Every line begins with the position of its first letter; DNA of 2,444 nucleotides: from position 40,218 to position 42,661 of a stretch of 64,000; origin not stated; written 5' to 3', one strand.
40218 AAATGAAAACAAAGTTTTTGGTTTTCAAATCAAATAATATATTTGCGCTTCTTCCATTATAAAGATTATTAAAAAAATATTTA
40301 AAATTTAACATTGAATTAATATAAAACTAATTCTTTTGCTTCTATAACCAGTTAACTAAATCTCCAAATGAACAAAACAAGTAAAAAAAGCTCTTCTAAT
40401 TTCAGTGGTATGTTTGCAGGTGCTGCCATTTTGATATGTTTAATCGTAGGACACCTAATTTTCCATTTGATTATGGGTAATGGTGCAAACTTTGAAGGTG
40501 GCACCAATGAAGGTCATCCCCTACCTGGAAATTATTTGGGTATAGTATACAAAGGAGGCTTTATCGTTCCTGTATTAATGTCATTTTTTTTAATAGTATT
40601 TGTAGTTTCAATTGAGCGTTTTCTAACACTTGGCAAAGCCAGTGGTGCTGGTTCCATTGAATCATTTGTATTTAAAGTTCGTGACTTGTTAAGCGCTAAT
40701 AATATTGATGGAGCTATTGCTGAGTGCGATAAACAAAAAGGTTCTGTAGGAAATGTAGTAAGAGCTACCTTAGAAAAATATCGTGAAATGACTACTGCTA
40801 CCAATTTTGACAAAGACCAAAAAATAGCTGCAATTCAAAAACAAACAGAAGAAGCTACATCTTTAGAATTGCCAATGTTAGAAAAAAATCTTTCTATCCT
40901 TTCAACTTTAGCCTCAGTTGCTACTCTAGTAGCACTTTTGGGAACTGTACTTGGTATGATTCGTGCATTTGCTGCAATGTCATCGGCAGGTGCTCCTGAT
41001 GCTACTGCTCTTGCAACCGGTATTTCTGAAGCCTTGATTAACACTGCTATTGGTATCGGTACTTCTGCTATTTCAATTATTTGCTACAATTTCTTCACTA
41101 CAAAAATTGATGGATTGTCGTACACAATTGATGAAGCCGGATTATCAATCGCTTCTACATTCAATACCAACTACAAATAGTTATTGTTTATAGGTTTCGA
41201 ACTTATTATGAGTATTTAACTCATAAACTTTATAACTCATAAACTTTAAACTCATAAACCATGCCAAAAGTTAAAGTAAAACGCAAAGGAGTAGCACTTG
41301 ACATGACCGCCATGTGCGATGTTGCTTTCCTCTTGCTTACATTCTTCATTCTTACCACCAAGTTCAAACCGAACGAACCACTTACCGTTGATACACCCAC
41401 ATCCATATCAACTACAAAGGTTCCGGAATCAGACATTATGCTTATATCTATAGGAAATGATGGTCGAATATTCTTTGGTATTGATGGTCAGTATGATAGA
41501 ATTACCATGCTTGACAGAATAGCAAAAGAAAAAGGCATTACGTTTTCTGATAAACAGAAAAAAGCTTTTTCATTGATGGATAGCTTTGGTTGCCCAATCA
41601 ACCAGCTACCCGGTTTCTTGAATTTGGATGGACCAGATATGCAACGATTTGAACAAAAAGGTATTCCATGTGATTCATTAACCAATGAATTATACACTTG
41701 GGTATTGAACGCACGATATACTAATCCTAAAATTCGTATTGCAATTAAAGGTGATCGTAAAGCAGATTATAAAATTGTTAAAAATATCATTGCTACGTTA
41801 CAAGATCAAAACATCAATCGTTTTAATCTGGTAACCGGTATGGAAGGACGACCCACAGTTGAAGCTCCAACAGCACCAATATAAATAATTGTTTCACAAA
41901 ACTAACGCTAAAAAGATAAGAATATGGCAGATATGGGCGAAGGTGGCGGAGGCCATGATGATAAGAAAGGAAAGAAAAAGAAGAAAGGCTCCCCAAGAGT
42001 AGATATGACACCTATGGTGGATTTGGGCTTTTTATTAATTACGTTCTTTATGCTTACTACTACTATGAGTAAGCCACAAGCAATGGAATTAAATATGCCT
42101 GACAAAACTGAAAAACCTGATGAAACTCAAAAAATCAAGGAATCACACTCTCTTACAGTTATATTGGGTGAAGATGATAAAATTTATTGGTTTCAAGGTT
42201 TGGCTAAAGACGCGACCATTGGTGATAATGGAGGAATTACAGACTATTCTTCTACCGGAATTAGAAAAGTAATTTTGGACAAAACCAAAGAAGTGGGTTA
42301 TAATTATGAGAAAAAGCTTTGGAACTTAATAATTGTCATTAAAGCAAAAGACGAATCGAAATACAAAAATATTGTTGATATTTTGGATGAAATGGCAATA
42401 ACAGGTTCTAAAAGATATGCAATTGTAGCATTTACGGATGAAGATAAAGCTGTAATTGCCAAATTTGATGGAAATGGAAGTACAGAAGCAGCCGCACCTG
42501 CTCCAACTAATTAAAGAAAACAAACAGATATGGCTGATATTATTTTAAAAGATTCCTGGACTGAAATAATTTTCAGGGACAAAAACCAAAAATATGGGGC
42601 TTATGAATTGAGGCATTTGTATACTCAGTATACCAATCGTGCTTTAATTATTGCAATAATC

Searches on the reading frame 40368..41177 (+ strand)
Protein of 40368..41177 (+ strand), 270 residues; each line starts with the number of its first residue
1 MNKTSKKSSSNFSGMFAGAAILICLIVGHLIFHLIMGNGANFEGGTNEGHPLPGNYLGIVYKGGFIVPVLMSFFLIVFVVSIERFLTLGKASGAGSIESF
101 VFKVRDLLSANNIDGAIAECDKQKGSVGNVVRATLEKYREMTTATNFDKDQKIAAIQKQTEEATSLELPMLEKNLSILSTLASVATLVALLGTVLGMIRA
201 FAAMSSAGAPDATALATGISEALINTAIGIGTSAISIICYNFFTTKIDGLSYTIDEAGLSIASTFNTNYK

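Call 21: list_cluster_members(proteins=[window:40368-41177:+, window:41261-41881:+, window:38028-39329:+, window:41924-42511:+])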
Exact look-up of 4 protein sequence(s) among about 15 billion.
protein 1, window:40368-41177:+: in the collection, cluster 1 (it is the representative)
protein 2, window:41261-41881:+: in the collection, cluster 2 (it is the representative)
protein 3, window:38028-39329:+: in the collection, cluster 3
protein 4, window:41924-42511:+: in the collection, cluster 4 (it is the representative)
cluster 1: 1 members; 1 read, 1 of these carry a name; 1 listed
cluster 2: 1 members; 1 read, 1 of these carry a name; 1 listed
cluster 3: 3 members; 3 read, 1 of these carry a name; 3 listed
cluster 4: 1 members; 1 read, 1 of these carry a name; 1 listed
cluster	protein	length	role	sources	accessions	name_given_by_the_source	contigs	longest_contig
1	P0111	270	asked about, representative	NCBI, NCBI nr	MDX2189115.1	MAG: MotA/TolQ/ExbB proton channel family protein [Bacteroidota bacterium] | MotA/TolQ/ExbB proton channel family protein [Bacteroidota bacterium]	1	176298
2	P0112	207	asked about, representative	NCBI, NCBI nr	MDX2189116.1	MAG: biopolymer transporter ExbD [Bacteroidota bacterium] | biopolymer transporter ExbD [Bacteroidota bacterium]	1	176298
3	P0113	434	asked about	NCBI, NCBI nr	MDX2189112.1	MAG: FGGY family carbohydrate kinase [Bacteroidota bacterium] | FGGY family carbohydrate kinase [Bacteroidota bacterium]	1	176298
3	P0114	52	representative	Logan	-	-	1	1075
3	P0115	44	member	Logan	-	-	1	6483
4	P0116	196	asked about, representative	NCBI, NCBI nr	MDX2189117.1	MAG: biopolymer transporter ExbD [Bacteroidota bacterium] | biopolymer transporter ExbD [Bacteroidota bacterium]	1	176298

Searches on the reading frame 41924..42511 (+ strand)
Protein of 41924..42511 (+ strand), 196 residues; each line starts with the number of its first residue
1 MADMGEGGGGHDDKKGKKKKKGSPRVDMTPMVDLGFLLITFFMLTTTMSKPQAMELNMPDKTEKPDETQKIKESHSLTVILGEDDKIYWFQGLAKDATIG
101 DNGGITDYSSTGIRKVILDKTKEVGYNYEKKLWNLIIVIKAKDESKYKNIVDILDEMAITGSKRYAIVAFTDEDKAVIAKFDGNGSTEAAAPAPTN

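Call 26: find_encoding_contigs(protein=window:41924-42511:+, flank=10000, max_places=3)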
Protein window:41924-42511:+ (196 aa): 1 contig read that carries it; 1 place shown.
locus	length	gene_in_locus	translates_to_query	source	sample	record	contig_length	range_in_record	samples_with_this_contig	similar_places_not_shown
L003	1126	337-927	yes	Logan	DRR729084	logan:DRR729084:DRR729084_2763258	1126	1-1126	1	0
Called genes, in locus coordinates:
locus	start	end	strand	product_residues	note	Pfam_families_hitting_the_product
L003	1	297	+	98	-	?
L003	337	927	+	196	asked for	PF02472:ExbD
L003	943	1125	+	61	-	?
